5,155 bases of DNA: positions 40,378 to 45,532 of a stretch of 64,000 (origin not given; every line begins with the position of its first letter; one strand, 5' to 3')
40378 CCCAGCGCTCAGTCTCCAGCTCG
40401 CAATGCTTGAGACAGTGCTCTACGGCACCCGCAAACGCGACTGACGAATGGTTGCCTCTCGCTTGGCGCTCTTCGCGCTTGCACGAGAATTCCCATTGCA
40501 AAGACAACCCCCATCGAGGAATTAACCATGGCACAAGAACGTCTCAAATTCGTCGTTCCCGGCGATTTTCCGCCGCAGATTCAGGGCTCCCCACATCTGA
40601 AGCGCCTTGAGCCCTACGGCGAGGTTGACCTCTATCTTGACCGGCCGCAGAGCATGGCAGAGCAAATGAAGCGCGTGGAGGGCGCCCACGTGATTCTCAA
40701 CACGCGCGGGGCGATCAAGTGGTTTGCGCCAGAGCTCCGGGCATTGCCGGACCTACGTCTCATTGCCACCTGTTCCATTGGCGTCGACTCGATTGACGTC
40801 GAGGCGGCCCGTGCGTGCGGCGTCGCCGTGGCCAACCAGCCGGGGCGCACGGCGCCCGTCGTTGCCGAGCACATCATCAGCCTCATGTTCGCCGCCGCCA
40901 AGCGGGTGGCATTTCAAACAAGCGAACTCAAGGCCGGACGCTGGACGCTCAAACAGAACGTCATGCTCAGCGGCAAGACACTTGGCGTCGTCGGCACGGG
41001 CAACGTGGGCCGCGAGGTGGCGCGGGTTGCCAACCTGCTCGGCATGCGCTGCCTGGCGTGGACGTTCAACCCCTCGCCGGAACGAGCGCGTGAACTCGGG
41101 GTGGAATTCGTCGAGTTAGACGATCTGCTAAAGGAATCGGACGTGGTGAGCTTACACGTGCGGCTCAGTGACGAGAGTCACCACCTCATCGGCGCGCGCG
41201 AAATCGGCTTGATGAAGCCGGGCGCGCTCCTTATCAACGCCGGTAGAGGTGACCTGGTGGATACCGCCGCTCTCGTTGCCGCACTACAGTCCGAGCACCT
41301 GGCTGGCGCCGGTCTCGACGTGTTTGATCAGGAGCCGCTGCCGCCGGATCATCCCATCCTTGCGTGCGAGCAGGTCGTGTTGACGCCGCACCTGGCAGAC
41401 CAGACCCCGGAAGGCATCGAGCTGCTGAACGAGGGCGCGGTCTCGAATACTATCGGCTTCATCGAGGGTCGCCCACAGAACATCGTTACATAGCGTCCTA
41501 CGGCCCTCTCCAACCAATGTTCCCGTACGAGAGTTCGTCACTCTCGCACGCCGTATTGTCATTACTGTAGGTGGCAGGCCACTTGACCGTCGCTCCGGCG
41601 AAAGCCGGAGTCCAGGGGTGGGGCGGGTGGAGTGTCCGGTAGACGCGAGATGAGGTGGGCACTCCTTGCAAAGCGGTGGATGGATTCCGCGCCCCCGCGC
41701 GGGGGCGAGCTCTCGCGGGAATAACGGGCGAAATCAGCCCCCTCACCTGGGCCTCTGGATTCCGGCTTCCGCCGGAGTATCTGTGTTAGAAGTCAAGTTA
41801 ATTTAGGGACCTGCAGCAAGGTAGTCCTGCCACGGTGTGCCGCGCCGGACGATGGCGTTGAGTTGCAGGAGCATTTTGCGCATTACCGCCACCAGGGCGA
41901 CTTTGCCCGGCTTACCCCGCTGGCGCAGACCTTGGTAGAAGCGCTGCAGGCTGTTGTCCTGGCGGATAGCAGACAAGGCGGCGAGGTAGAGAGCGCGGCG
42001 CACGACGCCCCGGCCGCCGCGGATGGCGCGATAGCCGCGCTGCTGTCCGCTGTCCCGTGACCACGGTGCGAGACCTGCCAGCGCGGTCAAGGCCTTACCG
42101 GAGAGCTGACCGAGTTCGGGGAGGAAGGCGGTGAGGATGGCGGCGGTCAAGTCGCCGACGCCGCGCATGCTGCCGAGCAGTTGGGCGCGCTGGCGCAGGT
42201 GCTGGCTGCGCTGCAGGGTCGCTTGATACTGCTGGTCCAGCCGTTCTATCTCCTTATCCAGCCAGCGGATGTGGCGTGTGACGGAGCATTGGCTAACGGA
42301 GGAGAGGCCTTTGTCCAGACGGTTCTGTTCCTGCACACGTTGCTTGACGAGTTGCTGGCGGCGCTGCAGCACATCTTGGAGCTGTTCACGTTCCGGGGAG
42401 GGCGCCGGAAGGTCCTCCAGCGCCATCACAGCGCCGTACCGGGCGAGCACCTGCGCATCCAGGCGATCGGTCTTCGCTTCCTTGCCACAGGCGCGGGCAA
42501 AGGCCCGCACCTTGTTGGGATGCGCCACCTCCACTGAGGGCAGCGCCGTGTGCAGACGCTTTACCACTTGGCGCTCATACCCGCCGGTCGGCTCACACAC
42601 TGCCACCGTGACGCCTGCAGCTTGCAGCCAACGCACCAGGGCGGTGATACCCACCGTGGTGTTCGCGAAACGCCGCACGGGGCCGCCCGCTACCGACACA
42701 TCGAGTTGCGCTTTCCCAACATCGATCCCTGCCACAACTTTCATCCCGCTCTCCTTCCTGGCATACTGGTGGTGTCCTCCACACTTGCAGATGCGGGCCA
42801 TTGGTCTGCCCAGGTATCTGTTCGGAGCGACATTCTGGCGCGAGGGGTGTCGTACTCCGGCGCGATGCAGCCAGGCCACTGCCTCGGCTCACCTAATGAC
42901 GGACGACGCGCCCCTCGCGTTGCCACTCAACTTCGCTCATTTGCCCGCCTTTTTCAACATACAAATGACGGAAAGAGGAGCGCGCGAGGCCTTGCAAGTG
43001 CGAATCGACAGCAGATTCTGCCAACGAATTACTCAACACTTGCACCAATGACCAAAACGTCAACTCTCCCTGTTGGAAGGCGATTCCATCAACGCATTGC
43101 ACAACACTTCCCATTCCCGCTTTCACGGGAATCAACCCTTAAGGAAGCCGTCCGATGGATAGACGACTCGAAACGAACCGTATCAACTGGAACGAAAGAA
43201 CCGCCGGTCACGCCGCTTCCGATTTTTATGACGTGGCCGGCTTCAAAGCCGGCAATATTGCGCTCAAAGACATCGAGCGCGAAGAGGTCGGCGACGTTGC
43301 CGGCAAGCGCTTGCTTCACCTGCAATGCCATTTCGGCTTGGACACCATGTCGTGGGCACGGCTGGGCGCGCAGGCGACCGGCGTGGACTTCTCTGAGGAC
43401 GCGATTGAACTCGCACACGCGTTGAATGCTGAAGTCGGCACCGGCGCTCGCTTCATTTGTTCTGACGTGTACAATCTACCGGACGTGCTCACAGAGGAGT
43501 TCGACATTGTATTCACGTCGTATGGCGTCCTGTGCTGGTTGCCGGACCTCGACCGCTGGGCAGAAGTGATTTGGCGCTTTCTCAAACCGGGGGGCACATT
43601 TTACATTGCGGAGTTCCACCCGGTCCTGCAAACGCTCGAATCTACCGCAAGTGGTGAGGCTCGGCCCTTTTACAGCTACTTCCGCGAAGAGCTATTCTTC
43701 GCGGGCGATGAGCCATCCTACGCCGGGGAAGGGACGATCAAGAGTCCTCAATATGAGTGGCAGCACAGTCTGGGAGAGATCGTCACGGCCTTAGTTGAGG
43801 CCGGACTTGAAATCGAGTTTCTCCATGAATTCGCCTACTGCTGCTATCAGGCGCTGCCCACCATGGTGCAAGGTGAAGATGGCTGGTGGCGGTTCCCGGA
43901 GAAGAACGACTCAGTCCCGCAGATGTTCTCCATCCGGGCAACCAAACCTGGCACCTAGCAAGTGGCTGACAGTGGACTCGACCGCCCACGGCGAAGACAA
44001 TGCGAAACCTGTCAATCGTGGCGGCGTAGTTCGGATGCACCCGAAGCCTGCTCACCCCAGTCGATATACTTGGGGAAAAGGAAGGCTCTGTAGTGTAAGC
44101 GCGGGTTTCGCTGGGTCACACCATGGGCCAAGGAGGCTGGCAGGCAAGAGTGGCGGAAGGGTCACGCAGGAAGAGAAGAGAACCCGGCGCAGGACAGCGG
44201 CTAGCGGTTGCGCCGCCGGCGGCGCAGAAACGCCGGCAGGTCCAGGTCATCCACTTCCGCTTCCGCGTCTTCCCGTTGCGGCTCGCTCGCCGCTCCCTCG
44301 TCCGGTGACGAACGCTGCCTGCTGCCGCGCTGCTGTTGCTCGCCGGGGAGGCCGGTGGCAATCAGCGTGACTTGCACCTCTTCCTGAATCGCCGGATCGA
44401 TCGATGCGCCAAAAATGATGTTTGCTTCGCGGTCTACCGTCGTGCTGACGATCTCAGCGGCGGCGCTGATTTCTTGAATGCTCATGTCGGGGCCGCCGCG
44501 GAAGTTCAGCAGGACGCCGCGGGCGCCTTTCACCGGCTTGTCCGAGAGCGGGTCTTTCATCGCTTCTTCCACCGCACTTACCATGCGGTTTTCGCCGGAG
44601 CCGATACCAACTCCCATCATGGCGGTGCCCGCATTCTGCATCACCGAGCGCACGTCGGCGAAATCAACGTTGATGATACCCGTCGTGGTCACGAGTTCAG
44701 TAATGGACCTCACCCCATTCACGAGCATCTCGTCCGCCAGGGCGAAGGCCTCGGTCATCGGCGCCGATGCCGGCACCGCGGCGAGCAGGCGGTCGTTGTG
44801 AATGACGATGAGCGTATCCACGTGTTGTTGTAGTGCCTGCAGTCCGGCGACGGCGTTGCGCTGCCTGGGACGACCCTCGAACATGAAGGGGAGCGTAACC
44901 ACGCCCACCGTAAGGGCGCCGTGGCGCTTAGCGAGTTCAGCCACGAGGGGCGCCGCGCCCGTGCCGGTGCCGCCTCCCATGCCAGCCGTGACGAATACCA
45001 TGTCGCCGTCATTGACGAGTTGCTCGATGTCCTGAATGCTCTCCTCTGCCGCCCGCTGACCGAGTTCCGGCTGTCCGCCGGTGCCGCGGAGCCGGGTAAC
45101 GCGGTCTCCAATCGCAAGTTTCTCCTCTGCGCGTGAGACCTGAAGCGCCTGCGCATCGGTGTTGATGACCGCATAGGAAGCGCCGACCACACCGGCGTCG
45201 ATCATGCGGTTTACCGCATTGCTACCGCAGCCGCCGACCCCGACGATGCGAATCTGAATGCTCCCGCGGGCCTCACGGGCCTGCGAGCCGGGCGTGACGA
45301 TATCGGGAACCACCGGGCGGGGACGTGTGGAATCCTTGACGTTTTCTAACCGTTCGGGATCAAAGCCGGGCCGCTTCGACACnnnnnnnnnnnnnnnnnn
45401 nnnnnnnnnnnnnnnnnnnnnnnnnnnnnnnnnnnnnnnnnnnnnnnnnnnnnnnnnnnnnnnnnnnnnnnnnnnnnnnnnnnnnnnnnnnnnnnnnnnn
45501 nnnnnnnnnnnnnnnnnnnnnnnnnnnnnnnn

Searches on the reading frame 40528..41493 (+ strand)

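Call 37: search_protein_families(library=pfam, proteins=[window:40528-41493:+], max_evalue=0.001)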
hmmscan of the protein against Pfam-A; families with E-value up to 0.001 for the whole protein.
window:40528-41493:+ (321 aa): 3 families
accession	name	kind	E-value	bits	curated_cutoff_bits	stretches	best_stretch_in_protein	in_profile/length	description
PF02826.25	2-Hacid_dh_C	-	8.4e-60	201.6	25.1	1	117-290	1-178/178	D-isomer specific 2-hydroxyacid dehydrogenase, NAD binding domain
PF00389.36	2-Hacid_dh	-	1.1e-14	54.7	24.6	1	26-320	14-133/134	D-isomer specific 2-hydroxyacid dehydrogenase, catalytic domain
PF00670.27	AdoHcyase_NAD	-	0.00031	21.3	27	1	144-247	18-119/162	S-adenosyl-L-homocysteine hydrolase, NAD binding domain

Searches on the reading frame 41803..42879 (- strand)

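Call 37: search_protein_families(library=pfam, proteins=[window:41803-42879:-], max_evalue=0.001)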
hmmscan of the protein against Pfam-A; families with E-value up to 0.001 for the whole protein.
window:41803-42879:- (358 aa): 2 families
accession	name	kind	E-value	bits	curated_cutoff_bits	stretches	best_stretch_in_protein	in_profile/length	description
PF01548.23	DEDD_Tnp_IS110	-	1.5e-21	77.3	29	1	50-194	1-152/155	Transposase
PF02371.22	Transposase_20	-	3.6e-15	56.6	21.3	1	232-316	1-87/87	Transposase IS116/IS110/IS902 family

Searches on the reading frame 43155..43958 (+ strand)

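Call 37: search_protein_families(library=pfam, proteins=[window:43155-43958:+], max_evalue=0.001)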
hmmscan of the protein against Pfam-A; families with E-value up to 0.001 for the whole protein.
window:43155-43958:+ (267 aa): 6 families
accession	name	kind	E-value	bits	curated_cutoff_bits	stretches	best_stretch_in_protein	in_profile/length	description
PF08241.18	Methyltransf_11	-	2.1e-15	57.6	21.2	1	55-151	2-95/95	Methyltransferase domain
PF13649.12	Methyltransf_25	-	7.7e-14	52.6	27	1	54-147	2-97/97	Methyltransferase domain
PF08242.18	Methyltransf_12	-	8.2e-12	46.1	30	1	54-149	1-98/98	Methyltransferase domain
PF13847.12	Methyltransf_31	-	1.4e-11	44.7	27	1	50-160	4-121/145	Methyltransferase domain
PF01209.24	Ubie_methyltran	-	3.8e-07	30.1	20.1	1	45-159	43-159/233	ubiE/COQ5 methyltransferase family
PF13489.12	Methyltransf_23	-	5.7e-05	23.3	27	1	50-155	23-120/164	Methyltransferase domain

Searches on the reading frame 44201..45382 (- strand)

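Call 37: search_protein_families(library=pfam, proteins=[window:44201-45382:-], max_evalue=0.001)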
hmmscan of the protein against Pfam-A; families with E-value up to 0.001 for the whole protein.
window:44201-45382:- (393 aa): 2 families
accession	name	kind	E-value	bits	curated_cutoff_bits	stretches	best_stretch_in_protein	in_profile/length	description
PF00091.31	Tubulin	-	9.1e-48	163.5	33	1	43-202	1-188/190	Tubulin/FtsZ family, GTPase domain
PF12327.13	FtsZ_C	-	2.9e-30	104.8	27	1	252-345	1-94/95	FtsZ family, C-terminal domain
